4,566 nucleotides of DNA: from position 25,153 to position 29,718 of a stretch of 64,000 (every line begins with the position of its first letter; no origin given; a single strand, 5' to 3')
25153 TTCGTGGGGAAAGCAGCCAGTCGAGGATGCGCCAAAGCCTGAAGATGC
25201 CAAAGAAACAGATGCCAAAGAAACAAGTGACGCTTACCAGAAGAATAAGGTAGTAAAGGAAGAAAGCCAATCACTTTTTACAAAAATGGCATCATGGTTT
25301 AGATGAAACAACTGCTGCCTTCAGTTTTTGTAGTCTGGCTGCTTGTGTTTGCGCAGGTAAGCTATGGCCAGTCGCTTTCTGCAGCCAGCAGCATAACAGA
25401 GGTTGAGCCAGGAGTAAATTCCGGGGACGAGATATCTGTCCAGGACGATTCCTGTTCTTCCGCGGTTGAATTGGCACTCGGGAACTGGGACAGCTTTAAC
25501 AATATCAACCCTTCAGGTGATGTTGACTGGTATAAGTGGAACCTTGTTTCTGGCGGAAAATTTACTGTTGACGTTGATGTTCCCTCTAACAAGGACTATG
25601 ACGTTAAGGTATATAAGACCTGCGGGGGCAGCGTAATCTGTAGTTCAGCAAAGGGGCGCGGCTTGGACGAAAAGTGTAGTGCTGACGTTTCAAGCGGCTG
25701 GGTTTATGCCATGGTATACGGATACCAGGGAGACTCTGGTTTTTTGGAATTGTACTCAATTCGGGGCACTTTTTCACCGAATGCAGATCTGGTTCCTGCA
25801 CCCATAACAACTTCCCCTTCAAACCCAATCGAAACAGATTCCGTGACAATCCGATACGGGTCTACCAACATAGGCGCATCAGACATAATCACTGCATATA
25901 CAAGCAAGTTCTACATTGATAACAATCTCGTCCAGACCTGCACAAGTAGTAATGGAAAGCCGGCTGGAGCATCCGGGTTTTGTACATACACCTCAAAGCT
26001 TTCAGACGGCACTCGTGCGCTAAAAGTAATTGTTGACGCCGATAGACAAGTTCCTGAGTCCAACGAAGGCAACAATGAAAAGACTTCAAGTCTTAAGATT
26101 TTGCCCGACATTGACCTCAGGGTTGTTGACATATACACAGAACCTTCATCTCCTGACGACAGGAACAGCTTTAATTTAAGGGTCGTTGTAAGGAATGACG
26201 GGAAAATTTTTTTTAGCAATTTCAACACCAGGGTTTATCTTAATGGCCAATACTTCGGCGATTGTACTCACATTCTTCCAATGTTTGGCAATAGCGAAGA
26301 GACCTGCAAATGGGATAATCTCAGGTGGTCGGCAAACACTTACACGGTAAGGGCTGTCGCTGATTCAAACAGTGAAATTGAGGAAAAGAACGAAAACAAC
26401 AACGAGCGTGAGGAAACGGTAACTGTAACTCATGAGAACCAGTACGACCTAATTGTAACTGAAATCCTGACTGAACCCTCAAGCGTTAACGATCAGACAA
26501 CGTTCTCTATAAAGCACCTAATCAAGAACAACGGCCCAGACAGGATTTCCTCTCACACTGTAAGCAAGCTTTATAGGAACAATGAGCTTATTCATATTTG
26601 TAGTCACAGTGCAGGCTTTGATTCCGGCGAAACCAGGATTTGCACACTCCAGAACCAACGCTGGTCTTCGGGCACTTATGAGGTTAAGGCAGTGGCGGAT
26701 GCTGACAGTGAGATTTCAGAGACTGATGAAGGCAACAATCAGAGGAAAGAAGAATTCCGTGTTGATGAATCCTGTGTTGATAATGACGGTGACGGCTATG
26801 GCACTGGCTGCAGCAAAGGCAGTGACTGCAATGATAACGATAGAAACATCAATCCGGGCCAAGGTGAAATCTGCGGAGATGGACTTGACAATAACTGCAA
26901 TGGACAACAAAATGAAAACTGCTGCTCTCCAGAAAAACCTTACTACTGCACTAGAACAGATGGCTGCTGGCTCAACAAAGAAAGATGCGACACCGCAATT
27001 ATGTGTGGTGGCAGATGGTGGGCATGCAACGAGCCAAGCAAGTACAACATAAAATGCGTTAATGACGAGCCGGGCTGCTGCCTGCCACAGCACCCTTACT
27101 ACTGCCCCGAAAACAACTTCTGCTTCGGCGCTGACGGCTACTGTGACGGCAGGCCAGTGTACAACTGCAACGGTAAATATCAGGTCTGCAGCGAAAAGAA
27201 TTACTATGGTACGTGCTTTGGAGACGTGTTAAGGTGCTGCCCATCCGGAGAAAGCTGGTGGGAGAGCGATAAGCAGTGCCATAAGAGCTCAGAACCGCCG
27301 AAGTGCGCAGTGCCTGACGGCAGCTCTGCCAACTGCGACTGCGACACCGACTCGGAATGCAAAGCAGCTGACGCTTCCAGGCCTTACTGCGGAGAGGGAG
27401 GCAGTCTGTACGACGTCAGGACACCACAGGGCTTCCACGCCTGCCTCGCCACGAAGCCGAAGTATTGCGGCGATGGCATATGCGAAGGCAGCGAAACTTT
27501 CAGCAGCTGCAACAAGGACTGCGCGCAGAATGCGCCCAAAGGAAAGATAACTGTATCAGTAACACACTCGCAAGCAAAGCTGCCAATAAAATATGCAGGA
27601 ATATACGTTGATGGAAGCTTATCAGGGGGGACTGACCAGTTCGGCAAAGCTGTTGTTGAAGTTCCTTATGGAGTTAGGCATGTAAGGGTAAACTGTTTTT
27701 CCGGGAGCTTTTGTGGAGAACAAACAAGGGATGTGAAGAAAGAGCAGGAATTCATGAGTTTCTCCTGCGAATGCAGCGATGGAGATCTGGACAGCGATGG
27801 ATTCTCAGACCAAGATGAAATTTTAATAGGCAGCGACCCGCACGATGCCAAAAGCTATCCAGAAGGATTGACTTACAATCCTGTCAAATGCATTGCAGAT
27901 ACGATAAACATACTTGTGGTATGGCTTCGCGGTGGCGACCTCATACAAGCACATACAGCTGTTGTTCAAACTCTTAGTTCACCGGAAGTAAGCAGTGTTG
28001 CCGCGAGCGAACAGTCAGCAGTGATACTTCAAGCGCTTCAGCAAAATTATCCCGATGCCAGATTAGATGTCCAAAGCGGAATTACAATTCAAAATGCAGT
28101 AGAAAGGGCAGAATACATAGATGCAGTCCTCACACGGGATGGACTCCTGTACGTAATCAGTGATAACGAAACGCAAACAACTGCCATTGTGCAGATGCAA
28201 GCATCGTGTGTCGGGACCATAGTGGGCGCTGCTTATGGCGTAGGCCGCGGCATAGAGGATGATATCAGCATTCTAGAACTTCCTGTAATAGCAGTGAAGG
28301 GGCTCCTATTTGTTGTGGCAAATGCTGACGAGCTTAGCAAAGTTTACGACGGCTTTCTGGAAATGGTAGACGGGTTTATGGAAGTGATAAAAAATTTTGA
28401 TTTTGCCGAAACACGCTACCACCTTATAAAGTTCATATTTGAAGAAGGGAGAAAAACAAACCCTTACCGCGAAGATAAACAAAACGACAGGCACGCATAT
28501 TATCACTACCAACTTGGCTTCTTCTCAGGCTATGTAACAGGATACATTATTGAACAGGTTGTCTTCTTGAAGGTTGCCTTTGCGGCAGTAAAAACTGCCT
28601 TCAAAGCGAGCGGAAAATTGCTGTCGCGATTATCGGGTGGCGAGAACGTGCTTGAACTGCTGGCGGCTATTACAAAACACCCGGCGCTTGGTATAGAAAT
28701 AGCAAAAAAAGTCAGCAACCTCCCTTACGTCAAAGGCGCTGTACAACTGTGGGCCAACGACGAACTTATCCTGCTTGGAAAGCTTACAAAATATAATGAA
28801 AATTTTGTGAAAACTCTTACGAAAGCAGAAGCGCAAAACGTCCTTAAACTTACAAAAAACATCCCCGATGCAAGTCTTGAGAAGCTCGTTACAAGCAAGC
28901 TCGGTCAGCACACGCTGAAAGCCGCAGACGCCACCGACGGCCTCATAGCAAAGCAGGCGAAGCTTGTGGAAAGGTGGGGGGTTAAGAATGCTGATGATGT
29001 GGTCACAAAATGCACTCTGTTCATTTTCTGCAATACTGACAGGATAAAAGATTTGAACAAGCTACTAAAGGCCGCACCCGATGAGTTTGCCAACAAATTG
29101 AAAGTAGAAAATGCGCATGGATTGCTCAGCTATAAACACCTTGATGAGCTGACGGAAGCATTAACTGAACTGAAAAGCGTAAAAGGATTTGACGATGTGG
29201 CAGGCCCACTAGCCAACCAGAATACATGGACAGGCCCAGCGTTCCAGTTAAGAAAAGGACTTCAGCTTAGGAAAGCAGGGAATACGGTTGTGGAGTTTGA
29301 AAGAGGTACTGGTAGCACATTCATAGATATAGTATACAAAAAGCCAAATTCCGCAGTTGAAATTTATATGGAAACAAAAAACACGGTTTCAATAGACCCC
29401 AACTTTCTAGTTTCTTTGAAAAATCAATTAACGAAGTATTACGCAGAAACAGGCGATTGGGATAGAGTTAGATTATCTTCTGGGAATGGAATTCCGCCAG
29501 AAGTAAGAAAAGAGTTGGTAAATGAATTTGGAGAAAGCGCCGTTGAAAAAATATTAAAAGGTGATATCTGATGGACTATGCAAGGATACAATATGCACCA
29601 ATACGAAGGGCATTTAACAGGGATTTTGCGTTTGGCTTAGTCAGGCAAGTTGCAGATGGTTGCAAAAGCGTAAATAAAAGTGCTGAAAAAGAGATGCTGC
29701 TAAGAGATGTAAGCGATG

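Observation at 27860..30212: Polymorphic-toxin-like tip (PD-(D/E)xK-type motif) plus overlapping candidate immunity gene on a 1422-aa archaeal surface protein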

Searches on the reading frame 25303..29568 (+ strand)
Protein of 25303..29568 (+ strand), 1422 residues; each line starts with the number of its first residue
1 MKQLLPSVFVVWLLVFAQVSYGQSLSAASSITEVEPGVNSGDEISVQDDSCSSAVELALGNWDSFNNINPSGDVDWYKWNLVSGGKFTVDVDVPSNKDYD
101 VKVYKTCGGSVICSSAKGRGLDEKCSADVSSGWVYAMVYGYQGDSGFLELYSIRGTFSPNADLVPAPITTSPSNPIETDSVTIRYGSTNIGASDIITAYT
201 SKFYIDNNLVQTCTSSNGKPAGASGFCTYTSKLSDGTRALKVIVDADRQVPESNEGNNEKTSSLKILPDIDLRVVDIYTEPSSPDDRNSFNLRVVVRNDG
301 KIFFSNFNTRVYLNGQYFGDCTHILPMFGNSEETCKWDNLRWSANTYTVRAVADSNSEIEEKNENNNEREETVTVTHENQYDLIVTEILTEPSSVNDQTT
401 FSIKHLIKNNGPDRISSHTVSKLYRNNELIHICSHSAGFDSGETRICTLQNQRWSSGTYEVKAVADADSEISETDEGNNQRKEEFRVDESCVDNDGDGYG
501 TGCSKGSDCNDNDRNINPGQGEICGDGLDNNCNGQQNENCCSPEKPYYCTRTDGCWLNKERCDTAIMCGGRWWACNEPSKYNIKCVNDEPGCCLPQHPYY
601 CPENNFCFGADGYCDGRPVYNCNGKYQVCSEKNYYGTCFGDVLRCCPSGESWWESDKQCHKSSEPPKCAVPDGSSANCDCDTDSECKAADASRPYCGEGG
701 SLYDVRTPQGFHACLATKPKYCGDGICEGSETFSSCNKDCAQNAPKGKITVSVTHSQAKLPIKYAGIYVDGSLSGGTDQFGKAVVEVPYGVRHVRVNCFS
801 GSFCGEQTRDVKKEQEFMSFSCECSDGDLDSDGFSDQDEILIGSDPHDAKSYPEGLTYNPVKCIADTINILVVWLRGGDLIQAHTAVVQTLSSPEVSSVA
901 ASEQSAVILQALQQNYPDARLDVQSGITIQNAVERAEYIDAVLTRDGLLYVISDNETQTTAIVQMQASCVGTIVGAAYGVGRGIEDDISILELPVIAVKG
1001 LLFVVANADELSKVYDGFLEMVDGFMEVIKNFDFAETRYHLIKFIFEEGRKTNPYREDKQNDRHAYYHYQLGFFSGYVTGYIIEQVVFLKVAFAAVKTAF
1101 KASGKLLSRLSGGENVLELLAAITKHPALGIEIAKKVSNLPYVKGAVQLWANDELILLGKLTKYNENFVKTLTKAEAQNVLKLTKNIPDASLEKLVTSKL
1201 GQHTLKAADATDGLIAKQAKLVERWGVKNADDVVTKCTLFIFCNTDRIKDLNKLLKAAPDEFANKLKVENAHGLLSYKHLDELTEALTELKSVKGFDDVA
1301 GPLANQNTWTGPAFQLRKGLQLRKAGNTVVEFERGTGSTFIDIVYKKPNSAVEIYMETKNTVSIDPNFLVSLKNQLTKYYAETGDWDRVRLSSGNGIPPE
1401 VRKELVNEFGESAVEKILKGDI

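Call 5: search_protein_families(library=pfam, proteins=[window:25303-29568:+], max_evalue=1)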
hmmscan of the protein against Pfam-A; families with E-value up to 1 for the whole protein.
window:25303-29568:+ (1422 aa): 4 families
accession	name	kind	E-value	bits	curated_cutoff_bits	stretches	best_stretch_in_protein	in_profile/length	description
PF07705.17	CARDB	-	1.8e-33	115.2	22.7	3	271-370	3-100/101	CARDB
PF11617.13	Cu-binding_MopE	-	1e-09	38.9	27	1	508-536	1-28/30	Putative metal-binding motif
PF18884.5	TSP3_bac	-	0.00091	19.5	25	1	828-849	1-22/22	Bacterial TSP3 repeat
PF04151.21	PPC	-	0.058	14.7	25.9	1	73-140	1-70/70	Bacterial pre-peptidase C-terminal domain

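Call 6: search_protein_families(library=ncbifam, proteins=[window:25303-29568:+], max_evalue=1)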
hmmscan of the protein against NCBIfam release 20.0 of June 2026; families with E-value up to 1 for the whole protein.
window:25303-29568:+ (1422 aa): 2 families
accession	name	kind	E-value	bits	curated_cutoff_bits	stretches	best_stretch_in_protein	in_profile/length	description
NF042425.1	Amuc_1099_fam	equivalog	0.0023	17.5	50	1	824-854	125-155/321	Amuc_1099 family pilus-like system protein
NF002353.0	PRK01318.1-4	equivalog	0.17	10.4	365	1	340-428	137-221/596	membrane protein insertase YidC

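Call 92: search_protein_families(library=padloc, proteins=[window:25303-29568:+], max_evalue=0.1)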
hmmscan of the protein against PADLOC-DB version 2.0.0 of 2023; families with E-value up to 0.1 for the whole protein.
window:25303-29568:+ (1422 aa): 0 families

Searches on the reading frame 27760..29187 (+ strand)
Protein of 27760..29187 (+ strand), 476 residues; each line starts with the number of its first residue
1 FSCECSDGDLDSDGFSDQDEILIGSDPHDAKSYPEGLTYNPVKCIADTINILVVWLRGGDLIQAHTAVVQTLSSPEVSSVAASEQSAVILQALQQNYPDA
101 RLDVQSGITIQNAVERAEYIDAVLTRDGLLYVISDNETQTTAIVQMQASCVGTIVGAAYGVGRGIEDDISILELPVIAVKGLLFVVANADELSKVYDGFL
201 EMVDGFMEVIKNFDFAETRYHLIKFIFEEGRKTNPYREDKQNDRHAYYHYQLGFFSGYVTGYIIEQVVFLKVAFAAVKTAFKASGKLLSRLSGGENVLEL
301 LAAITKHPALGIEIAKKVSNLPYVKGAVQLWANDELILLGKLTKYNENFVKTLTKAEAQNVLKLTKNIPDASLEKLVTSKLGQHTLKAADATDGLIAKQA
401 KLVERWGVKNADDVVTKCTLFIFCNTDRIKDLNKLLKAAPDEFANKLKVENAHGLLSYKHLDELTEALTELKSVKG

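Call 39: find_related_loci(query=A3, collection=genome_contigs, flank=6000)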
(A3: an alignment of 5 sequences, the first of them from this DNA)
Query A3 (476 aa) in genome_contigs; peptide patterns used: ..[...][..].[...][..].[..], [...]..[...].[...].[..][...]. (x = any residue, [..] = any of these).
222 stretches matched a pattern; 10 encode a relative of the query (tblastn E <= 1e-3); 10 distinct loci.
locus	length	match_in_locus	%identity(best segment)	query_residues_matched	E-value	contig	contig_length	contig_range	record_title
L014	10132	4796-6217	34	3-470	3e-84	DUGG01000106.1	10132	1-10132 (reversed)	MAG TPA_asm: Candidatus Woesearchaeota archaeon isolate UBA10216 contig_187429, whole genome shotgun sequence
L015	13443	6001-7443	34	1-476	1e-82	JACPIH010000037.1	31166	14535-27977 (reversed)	MAG: Candidatus Woesearchaeota archaeon isolate NC_groundwater_435_Ag_B-0.1um_47_15 GD18-4_B1_scaffold_1461989, whole ge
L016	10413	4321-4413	55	5-35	2e-6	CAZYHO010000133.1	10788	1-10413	MAG TPA_asm: uncultured Akkermansia sp. isolate SRP344714_co2_111 genome assembly, contig: NODE_16124_length_10788_cov_1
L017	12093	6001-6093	58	9-39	3e-6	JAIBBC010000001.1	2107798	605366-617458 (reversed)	MAG: Cyclobacteriaceae bacterium isolate SSF30 NODE_1_length_2107798_cov_108.311783, whole genome shotgun sequence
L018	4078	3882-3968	55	9-37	3e-6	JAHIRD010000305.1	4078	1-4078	MAG: Proteobacteria bacterium isolate MM_PC_MetaG.mb.113 MM_PC_MetaG.mb.113_k141_988951, whole genome shotgun sequence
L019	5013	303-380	65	9-34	1e-5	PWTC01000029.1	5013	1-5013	MAG: Candidatus Acetothermia bacterium isolate CSSed11_173R1 CS-Sed11-C38250, whole genome shotgun sequence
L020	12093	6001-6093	61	9-38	1e-5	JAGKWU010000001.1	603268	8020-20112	MAG: Cellvibrionaceae bacterium isolate H1_D7_003 H1_D7_003_0, whole genome shotgun sequence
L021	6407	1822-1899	65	9-34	2e-5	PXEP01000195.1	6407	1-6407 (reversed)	MAG: Candidatus Acetothermia bacterium isolate T3Sed10_47 T3-Sed10-C33162, whole genome shotgun sequence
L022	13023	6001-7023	65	9-54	3e-5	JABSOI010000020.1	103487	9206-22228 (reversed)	MAG: Alteromonadaceae bacterium isolate DT_4 DT-Alteromonadaceae-1_scaffold_21, whole genome shotgun sequence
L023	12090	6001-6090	67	5-34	5e-5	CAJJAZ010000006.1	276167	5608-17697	MAG: uncultured Flavobacteriaceae bacterium isolate FRAM18_bin216 genome assembly, contig: FRAM18_bin216-6, whole genome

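Call 42: find_related_loci(query=A3, collection=metagenome_contigs, flank=6000)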
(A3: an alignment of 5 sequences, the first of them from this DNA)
Query A3 (476 aa) in metagenome_contigs; peptide patterns used: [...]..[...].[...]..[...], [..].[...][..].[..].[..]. (x = any residue, [..] = any of these).
600 stretches matched a pattern (row limit reached: there are more); 3 encode a relative of the query (tblastn E <= 1e-3); 3 distinct loci.
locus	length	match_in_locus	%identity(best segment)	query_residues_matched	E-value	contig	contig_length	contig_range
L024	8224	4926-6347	34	3-470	6e-85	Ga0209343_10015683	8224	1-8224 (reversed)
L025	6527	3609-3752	40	6-57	2e-7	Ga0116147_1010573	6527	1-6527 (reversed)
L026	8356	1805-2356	65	6-37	8e-6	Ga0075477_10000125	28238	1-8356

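Call 55: search_protein_families(library=pfam, proteins=[L014:6989-7465:+, L014:7465-8115:+, L015:7850-8536:+], max_evalue=0.1)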
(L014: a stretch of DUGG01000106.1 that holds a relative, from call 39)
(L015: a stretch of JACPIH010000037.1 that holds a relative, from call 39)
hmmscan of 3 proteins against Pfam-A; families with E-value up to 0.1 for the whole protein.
L014:6989-7465:+ (159 aa): 1 family
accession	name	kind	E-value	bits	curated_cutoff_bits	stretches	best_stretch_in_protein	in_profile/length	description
PF12061.13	NB-LRR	-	0.097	12.4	28.7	0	63-130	186-254/295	Late blight resistance protein R1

L014:7465-8115:+ (217 aa): 0 families

L015:7850-8536:+ (229 aa): 1 family
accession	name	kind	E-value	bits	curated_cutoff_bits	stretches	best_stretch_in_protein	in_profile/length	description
PF11876.13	TsiV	-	0.02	14.7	25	1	149-205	169-220/271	Type VI immunity for VRR-NUC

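Call 91: search_solved_structures(query=A2, max_evalue=1)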
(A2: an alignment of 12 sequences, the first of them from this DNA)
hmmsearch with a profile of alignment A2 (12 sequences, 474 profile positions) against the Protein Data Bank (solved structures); distinct sequences matched with E-value up to 1: 0.
